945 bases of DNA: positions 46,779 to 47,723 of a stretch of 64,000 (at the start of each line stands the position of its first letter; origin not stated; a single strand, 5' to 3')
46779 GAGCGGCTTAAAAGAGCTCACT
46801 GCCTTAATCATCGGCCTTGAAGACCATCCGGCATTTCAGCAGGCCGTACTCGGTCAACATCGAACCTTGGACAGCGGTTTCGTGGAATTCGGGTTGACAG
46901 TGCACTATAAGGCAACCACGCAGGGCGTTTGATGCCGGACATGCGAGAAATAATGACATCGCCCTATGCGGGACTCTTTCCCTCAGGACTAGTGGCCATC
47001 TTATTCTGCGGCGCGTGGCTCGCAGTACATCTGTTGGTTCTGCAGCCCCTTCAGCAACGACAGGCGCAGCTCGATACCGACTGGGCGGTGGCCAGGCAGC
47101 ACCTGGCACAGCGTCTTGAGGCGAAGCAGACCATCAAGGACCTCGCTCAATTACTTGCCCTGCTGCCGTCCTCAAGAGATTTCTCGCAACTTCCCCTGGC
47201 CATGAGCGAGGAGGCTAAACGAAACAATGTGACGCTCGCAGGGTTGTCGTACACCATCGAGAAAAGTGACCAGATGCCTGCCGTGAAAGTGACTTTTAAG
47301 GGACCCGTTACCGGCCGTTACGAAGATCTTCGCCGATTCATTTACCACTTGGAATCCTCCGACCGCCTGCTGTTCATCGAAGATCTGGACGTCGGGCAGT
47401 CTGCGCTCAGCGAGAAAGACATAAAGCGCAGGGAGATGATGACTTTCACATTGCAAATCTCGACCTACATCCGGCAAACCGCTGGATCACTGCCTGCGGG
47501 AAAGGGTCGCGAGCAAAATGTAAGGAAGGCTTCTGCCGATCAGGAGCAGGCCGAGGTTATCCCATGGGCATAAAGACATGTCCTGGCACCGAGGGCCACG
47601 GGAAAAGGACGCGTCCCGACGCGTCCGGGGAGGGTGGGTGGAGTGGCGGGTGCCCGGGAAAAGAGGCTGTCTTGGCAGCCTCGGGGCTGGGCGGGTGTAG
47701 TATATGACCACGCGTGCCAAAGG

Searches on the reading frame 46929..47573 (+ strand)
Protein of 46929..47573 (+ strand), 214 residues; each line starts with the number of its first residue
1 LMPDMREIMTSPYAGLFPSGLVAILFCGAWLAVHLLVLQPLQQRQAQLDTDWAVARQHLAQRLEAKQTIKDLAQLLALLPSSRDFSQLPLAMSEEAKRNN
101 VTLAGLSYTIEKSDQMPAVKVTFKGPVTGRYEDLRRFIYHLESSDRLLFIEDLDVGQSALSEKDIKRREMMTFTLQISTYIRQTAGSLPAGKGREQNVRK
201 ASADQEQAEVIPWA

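Call 13: search_protein_families(library=pfam, proteins=[window:46929-47573:+])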
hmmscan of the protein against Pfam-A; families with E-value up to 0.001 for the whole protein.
window:46929-47573:+ (214 aa): 2 families
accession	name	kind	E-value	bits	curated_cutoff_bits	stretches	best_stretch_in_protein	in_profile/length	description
PF10741.14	T2SSM_b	-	2.4e-08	34.3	21.7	1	118-180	48-110/111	Type II secretion system (T2SS), protein M subtype b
PF04350.18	PilO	-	7.6e-08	33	22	1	41-180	4-141/145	Pilus assembly protein, PilO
